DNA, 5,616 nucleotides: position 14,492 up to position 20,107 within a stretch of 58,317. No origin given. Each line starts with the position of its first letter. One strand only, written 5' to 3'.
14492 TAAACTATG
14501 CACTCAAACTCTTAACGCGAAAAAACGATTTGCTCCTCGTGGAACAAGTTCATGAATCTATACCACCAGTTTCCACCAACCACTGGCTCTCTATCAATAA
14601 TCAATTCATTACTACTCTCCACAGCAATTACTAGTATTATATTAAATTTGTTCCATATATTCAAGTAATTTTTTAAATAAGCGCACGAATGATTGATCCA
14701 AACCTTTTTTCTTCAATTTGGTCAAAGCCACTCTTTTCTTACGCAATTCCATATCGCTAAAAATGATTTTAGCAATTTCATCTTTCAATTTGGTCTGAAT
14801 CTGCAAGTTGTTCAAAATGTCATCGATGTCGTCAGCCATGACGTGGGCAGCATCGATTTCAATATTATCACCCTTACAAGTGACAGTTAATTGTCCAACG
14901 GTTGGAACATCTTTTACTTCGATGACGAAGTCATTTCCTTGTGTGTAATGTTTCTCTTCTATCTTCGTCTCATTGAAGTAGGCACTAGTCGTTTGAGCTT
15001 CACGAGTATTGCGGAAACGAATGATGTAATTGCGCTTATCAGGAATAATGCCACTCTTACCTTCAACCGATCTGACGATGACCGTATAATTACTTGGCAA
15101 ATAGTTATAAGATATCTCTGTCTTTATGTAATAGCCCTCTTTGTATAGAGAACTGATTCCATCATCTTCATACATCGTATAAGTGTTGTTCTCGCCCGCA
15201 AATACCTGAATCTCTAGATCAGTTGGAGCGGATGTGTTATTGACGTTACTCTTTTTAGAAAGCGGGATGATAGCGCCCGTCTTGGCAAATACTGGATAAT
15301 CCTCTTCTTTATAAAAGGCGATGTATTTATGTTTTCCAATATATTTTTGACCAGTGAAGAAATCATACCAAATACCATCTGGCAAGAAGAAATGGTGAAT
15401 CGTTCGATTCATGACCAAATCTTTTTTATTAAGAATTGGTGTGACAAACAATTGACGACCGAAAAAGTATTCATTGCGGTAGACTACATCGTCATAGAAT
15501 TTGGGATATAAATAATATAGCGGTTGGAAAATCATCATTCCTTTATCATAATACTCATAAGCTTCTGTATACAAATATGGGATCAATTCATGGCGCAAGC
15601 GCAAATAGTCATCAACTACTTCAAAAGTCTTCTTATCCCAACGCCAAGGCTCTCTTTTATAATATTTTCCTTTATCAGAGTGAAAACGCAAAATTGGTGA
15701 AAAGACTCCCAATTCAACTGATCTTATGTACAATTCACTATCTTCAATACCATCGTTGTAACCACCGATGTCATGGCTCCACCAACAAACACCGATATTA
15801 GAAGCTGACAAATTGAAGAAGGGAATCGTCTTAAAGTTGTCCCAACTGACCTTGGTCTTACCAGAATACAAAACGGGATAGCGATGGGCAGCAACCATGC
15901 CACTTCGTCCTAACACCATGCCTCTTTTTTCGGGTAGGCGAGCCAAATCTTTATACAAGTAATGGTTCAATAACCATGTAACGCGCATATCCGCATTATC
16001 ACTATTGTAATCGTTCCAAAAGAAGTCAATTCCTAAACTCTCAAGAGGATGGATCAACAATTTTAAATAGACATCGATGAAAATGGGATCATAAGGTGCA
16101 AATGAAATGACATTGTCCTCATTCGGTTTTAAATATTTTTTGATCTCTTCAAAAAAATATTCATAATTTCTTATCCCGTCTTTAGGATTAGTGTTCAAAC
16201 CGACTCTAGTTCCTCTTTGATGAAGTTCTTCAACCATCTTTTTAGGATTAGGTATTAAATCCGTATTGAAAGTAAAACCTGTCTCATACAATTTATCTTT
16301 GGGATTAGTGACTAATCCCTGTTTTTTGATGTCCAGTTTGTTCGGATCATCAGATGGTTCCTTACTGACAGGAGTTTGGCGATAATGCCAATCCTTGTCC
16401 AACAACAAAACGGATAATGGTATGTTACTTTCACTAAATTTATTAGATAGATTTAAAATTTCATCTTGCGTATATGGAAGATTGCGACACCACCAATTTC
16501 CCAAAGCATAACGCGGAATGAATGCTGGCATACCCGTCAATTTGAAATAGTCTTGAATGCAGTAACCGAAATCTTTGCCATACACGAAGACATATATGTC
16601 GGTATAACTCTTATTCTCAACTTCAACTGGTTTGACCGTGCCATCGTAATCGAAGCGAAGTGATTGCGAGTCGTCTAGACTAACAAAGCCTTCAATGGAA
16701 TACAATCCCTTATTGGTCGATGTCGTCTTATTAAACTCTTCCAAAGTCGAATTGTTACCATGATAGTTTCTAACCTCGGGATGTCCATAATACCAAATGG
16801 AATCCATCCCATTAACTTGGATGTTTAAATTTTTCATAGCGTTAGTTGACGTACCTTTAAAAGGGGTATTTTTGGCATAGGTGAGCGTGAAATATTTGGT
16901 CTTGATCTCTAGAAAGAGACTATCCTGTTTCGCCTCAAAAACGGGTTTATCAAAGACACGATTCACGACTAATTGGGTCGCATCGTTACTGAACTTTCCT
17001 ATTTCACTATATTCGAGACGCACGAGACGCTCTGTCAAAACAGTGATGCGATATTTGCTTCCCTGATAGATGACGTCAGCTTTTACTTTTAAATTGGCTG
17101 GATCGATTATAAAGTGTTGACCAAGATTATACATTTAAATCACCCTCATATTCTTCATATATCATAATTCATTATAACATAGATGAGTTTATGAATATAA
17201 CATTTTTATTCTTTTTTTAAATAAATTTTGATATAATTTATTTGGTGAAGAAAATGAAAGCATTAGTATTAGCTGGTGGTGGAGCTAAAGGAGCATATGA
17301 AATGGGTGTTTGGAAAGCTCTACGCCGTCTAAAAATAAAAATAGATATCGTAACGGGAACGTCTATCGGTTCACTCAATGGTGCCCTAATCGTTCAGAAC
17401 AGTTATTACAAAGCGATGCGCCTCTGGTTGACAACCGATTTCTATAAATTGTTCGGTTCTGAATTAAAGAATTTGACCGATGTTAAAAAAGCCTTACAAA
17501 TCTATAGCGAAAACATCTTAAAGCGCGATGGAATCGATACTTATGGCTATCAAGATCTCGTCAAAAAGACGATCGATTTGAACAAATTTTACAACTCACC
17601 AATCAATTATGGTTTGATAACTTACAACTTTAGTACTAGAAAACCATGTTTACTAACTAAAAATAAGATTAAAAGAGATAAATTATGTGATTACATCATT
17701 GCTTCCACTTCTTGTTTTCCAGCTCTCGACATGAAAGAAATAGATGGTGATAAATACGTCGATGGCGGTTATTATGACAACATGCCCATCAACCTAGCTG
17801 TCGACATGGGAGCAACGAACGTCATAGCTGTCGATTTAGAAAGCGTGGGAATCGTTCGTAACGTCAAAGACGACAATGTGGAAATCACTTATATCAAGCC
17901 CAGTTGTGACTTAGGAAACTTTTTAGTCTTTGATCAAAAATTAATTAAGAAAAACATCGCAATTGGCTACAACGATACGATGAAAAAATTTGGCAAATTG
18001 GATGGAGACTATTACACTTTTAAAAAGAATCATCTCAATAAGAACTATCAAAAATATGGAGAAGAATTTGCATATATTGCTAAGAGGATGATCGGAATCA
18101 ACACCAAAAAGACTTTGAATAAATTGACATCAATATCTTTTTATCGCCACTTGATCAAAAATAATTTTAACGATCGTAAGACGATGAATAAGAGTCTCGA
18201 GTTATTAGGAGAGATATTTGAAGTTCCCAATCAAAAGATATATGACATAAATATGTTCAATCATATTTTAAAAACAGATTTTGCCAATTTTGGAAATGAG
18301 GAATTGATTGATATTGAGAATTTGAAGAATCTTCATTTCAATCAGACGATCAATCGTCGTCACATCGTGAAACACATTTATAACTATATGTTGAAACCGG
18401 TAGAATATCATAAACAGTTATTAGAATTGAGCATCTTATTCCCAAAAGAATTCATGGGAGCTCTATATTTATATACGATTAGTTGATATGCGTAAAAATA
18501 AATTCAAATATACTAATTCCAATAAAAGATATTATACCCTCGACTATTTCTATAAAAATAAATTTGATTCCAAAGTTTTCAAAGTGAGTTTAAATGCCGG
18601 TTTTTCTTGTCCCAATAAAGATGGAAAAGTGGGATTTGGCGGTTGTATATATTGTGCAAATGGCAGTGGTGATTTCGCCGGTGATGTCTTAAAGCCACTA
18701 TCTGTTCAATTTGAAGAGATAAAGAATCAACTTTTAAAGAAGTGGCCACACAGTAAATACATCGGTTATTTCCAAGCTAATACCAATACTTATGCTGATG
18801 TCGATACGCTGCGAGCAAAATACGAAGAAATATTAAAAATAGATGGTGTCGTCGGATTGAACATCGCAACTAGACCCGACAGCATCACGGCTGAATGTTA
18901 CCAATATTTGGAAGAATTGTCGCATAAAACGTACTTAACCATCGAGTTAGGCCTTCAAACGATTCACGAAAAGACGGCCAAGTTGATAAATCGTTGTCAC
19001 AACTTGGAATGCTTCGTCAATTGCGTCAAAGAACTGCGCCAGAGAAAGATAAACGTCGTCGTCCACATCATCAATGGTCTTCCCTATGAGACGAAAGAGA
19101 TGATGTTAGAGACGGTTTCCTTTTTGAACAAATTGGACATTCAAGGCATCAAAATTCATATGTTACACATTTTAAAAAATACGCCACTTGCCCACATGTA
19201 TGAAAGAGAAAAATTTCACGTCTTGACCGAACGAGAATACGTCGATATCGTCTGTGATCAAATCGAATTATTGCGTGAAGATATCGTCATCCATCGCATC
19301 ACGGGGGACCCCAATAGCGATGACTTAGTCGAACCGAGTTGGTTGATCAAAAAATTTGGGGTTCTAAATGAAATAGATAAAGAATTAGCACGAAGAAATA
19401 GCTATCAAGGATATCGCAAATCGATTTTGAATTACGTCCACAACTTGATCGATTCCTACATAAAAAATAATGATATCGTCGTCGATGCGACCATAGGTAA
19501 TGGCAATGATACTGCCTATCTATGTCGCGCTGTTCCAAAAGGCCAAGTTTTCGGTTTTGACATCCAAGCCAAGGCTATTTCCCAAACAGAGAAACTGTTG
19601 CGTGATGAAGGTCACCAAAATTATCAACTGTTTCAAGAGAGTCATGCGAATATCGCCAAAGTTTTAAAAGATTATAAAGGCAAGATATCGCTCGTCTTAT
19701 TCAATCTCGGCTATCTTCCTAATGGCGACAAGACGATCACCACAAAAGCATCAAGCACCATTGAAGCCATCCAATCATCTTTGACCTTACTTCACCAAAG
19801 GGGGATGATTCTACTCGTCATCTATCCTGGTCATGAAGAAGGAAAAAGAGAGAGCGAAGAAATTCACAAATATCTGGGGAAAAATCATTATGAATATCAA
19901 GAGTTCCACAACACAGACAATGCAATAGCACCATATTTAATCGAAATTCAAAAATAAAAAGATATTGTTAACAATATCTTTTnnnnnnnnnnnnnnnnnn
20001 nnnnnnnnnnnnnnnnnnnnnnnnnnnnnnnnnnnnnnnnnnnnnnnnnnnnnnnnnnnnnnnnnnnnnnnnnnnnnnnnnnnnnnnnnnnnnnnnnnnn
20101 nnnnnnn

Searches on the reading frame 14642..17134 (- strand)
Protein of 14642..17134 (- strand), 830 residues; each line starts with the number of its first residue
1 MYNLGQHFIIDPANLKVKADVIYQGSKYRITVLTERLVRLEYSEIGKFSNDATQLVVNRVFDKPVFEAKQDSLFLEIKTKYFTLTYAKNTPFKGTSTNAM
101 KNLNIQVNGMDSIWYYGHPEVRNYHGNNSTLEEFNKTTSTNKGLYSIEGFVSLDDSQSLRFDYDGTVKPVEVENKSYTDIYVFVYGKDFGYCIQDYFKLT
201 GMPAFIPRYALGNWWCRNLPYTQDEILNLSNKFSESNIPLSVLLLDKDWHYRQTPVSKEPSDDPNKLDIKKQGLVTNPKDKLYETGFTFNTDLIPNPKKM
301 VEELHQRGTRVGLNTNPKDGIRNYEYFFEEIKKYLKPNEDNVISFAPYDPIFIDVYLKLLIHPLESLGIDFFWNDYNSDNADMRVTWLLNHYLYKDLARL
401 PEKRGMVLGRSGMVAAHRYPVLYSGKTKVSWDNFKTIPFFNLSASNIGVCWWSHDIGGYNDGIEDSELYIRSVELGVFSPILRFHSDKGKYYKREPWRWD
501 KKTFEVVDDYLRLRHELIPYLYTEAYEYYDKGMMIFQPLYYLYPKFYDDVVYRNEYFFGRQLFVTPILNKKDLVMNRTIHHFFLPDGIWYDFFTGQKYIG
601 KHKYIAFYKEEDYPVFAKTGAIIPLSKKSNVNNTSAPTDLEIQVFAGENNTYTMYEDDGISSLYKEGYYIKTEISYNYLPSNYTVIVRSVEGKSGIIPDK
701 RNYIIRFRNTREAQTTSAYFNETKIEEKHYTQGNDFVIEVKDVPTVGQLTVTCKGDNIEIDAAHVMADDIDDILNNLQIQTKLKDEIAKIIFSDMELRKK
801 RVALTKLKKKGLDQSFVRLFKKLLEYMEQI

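Call 49: search_protein_families(library=pfam, proteins=[window:14642-17134:-], max_evalue=0.00001)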
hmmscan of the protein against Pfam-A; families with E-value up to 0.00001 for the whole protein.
window:14642-17134:- (830 aa): 3 families
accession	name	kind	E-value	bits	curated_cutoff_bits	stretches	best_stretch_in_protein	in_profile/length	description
PF01055.32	Glyco_hydro_31_2nd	-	7.2e-54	183.8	23.5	1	203-523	1-327/328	Glycosyl hydrolases family 31 TIM-barrel domain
PF21365.3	Glyco_hydro_31_3rd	-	6.4e-16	59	24.4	1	532-623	1-87/87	Glycosyl hydrolase family 31 C-terminal domain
PF17137.9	DUF5110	-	1.1e-12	48.2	27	1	640-709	2-70/71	Domain of unknown function (DUF5110)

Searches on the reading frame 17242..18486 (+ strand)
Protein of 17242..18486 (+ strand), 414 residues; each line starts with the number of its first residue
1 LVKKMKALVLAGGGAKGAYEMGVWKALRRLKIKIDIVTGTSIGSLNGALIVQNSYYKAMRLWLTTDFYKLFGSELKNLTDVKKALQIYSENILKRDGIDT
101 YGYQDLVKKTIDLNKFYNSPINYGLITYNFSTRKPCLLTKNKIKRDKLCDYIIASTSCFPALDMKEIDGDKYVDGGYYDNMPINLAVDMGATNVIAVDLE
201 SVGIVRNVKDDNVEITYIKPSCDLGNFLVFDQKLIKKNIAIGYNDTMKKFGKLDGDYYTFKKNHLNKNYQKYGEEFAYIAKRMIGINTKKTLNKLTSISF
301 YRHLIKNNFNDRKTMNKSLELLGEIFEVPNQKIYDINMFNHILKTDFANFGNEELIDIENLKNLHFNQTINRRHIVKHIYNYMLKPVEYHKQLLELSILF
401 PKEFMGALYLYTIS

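Call 50: search_protein_families(library=pfam, proteins=[window:17242-18486:+], max_evalue=0.00001)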
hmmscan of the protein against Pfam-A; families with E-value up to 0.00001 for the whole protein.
window:17242-18486:+ (414 aa): 1 family
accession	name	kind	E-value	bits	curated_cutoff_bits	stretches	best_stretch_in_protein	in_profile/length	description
PF01734.28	Patatin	-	1.2e-28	101.1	27.7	1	8-186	1-190/191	Patatin-like phospholipase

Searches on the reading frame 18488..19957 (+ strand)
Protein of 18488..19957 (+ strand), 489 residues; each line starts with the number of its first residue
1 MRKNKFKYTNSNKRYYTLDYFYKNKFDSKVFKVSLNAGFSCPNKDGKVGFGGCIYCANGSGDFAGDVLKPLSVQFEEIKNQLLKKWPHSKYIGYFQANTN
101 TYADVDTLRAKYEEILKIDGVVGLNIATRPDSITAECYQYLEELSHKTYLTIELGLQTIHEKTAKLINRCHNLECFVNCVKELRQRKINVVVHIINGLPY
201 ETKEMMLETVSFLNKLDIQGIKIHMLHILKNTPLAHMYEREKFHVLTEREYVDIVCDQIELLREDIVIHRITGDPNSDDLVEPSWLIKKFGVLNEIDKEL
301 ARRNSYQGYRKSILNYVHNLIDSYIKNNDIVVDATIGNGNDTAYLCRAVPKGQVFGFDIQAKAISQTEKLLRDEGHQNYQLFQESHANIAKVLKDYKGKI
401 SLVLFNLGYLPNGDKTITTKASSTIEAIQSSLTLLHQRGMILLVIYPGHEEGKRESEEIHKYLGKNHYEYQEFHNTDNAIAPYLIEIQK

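Call 50: search_protein_families(library=pfam, proteins=[window:18488-19957:+], max_evalue=0.00001)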
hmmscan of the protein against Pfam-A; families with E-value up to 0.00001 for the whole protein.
window:18488-19957:+ (489 aa): 5 families
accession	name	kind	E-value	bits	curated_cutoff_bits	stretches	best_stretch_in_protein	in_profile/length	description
PF06962.18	rRNA_methylase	-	3.1e-38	131.2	22.7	1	354-465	1-110/137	Putative rRNA methylase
PF16199.10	Radical_SAM_C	-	6.1e-31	106.8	31.9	1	218-301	1-84/85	Radical_SAM C-terminal domain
PF04055.27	Radical_SAM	-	1.7e-18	67.8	29.5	1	52-213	10-166/166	Radical SAM superfamily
PF13847.12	Methyltransf_31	-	3.3e-07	30.5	27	1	326-448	2-113/145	Methyltransferase domain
PF01795.25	Methyltransf_5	-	3.8e-07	30.3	27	1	323-408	18-101/309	MraW methylase family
